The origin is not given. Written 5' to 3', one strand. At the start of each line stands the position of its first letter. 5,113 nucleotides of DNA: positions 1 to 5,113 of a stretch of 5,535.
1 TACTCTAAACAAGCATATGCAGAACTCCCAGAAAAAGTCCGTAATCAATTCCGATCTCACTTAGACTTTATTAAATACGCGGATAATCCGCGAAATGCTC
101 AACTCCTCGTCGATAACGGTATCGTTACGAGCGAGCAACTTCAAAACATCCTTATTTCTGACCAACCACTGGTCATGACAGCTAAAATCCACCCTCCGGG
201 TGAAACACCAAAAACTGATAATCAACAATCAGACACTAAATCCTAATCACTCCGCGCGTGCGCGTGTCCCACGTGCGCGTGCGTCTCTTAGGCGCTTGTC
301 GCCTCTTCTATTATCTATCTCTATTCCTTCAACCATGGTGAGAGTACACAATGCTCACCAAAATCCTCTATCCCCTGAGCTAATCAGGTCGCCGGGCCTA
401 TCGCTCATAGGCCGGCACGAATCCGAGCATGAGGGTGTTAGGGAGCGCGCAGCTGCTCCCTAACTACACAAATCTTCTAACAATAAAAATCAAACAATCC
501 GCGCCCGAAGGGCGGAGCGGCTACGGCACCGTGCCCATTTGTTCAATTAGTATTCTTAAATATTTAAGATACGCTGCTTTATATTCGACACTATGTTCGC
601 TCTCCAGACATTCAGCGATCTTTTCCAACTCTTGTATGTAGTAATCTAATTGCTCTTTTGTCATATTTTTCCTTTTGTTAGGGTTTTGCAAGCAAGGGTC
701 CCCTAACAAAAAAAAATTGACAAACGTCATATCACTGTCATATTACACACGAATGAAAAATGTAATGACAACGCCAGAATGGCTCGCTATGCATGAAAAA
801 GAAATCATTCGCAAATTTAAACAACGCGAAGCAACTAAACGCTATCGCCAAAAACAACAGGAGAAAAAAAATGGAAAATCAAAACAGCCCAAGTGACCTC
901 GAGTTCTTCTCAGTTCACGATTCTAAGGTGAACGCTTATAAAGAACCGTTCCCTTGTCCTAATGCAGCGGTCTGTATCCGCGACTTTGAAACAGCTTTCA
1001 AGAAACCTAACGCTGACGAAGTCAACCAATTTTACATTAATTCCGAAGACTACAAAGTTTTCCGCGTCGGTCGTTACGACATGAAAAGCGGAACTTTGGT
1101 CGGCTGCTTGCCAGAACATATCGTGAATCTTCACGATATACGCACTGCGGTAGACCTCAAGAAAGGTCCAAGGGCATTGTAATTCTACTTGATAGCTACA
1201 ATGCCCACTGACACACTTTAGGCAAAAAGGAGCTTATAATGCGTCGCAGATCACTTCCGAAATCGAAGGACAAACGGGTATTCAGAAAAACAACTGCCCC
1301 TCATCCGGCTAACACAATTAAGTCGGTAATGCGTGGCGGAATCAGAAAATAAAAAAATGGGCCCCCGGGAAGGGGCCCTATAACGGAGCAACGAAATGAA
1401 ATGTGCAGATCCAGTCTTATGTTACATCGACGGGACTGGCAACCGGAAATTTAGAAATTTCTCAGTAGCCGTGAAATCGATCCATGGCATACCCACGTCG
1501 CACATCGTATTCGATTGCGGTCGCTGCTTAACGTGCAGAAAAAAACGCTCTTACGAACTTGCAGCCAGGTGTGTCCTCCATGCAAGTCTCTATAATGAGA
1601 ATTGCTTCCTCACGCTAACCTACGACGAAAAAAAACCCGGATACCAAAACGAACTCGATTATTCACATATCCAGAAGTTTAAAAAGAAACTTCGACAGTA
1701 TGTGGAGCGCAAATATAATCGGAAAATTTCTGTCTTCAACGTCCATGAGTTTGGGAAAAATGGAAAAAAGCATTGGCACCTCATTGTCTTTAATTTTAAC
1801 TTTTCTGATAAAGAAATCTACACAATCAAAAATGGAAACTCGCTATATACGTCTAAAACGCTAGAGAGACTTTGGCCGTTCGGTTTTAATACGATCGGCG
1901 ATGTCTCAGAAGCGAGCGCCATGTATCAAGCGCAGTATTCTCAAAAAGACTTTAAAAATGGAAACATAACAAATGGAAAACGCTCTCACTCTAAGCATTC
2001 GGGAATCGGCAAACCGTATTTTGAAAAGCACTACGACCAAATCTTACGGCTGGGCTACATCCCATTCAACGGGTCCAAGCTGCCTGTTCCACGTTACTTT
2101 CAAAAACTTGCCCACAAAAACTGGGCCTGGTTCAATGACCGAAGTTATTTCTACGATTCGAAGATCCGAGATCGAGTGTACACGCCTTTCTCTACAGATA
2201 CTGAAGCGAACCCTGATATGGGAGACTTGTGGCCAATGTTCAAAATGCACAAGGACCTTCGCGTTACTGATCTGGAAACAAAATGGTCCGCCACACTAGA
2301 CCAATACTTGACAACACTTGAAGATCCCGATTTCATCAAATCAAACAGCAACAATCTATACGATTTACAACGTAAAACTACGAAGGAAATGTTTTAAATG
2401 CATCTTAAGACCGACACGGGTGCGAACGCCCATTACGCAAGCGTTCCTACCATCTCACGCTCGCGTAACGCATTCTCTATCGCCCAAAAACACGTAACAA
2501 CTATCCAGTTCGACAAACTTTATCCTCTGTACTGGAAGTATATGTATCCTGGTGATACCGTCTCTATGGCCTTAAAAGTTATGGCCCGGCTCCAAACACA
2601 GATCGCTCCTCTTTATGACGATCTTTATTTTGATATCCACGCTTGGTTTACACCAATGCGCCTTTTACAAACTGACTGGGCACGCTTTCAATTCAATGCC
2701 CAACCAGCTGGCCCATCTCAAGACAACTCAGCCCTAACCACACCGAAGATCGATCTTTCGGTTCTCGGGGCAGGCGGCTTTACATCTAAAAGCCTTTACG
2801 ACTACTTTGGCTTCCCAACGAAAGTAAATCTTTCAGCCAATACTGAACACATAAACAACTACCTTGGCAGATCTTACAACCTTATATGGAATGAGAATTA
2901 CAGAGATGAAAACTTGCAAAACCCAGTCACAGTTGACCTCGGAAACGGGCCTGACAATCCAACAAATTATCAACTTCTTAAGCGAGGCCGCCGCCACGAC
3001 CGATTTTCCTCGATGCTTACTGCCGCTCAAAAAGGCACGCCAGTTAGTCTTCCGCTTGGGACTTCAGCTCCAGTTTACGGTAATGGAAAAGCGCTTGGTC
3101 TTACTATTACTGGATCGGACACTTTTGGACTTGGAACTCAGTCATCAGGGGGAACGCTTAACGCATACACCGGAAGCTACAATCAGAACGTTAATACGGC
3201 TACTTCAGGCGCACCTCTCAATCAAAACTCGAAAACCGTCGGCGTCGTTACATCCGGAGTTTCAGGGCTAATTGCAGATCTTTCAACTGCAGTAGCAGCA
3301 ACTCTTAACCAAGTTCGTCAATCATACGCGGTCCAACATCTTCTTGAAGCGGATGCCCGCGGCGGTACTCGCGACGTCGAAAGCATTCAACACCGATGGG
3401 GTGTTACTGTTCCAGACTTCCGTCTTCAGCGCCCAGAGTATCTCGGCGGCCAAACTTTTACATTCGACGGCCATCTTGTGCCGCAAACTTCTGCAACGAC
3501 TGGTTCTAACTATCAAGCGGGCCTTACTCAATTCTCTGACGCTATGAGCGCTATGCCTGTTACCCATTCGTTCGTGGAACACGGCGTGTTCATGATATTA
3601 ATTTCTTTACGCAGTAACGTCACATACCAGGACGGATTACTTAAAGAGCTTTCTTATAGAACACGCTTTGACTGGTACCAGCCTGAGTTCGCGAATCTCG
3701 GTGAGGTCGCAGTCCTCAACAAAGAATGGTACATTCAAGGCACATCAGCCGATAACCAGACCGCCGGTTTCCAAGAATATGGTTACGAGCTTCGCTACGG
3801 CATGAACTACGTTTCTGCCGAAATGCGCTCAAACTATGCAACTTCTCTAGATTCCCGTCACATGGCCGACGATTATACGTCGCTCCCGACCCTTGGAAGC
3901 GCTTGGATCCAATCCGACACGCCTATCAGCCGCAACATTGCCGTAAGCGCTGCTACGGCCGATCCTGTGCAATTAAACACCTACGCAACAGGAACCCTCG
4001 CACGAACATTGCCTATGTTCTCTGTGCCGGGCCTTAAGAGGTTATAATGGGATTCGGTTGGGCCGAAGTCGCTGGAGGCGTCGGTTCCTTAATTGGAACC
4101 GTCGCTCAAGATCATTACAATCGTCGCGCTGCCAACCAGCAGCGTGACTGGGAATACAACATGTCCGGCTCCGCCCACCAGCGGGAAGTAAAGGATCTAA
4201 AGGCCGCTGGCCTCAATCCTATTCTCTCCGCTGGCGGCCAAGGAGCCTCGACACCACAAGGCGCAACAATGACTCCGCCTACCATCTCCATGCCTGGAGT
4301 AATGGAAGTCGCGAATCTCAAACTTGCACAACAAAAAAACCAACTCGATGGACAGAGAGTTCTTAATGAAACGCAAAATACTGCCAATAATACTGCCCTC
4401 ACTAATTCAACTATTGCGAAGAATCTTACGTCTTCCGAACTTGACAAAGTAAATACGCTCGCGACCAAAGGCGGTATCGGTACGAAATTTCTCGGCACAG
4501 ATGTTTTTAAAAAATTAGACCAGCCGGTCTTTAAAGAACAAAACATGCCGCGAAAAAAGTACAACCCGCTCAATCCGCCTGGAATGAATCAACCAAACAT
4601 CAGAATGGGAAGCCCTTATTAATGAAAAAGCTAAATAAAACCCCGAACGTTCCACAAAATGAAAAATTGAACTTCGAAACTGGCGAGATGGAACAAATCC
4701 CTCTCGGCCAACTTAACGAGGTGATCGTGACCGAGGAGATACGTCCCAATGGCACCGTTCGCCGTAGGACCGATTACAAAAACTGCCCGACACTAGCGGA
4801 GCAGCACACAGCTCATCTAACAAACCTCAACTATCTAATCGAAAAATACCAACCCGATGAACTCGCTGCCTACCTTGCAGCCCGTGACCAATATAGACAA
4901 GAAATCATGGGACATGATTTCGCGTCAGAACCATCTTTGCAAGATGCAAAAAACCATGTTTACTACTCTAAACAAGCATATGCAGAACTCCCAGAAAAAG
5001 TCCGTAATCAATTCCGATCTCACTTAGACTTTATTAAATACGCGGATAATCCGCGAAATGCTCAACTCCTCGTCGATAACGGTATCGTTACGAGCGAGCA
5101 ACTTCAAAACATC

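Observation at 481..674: Antisense minigene: a possible ambisense microvirus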

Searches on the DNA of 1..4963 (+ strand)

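Call 6: search_dna_similar(query=window:1-4963:+, collection=phages, mode=near, max_rows=20)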
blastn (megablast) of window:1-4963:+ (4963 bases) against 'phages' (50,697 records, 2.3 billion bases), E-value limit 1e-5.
No match.

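Call 62: search_rna_families(source=window, start=200, end=900, threshold=evalue, max_evalue=1)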
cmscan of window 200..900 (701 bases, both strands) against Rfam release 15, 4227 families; matches with E-value up to 1: 3.
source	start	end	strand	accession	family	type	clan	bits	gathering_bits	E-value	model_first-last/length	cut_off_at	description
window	645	747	-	RF02526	SSRC34_1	Gene; sRNA;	-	23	64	0.92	1-128/128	no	Streptococcus sRNA SSRC34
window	639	738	-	RF04095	MIR9746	Gene; miRNA;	-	20.2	79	0.38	1-110/110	no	MIR9746 microRNA precursor family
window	656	723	-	RF04127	MIR8007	Gene; miRNA;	-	20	195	0.23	1-226/226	no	MIR8007 microRNA precursor family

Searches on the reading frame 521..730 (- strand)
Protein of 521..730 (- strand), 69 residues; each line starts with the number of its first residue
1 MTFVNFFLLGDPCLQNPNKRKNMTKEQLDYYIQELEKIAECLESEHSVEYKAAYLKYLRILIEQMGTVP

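Call 5: search_protein_families(library=pfam, proteins=[window:521-730:-], max_evalue=0.1)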
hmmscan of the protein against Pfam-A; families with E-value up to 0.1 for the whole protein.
window:521-730:- (69 aa): 2 families
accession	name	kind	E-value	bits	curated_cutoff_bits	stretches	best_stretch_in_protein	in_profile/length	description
PF20682.3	Hanta_Gc_C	-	0.04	14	28.5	1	21-68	108-155/229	Hantavirus glycoprotein Gc, C-terminal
PF18471.6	Ribosomal_L27_C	-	0.042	13.8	25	1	18-58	98-138/240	Ribosomal L27 protein C-terminal domain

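Call 7: search_dna_similar(query=window:521-730:-, collection=phages, mode=protein, max_evalue=10, max_rows=30)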
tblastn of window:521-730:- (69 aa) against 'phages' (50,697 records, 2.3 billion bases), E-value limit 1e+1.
Records with a match: 12; places in all: 12; records where one place covers at least 80% of the query: 0.
Best place of each record, by identity: <60% 12.
By first word of the organism name: Synechococcus 11; Bacteriophage 1.
By host as written in the record: Synechococcus sp. 9; Synechococcus sp. WH7803 2; - 1.
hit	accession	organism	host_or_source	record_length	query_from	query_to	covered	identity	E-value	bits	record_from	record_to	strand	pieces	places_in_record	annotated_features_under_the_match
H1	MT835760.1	Bacteriophage sp.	human fecal samples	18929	7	31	36%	52.0%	6e+0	30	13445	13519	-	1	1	record has no annotation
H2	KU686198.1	Synechococcus phage S-CAM3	Synechococcus sp.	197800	9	33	36%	40.0%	1e+1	29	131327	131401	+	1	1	terminase large subunit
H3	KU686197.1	Synechococcus phage S-CAM3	Synechococcus sp.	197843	9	33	36%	40.0%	1e+1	29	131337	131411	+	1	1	terminase large subunit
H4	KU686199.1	Synechococcus phage S-CAM3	Synechococcus sp.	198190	9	33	36%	40.0%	1e+1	29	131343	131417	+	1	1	terminase large subunit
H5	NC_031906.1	Synechococcus phage S-CAM3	Synechococcus sp.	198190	9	33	36%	40.0%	1e+1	29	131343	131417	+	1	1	terminase large subunit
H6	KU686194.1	Synechococcus phage S-CAM1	Synechococcus sp.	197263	9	33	36%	40.0%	1e+1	29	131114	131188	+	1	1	terminase large subunit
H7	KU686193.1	Synechococcus phage S-CAM1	Synechococcus sp.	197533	9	33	36%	40.0%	1e+1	29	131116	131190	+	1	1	terminase large subunit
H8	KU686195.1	Synechococcus phage S-CAM1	Synechococcus sp.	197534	9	33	36%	40.0%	1e+1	29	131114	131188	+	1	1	terminase large subunit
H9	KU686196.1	Synechococcus phage S-CAM1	Synechococcus sp.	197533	9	33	36%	40.0%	1e+1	29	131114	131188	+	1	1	terminase large subunit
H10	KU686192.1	Synechococcus phage S-CAM1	Synechococcus sp.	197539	9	33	36%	40.0%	1e+1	29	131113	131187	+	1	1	terminase large subunit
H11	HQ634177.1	Synechococcus phage S-CAM1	Synechococcus sp. WH7803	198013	9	33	36%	40.0%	1e+1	29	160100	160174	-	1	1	terminase large subunit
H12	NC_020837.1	Synechococcus phage S-CAM1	Synechococcus sp. WH7803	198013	9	33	36%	40.0%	1e+1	29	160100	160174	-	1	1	terminase large subunit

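Call 8: find_homologous_proteins(query=window:521-730:-, max_evalue=1)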
Query window:521-730:- (69 aa): 1 proteins with E <= 1 among 1 candidates.
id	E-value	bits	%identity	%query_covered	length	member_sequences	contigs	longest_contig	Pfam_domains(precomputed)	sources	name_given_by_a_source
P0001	4.0e-39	149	100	100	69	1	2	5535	-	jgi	-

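Call 28: find_encoding_contigs(protein=P0001, flank=6000, max_places=10)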
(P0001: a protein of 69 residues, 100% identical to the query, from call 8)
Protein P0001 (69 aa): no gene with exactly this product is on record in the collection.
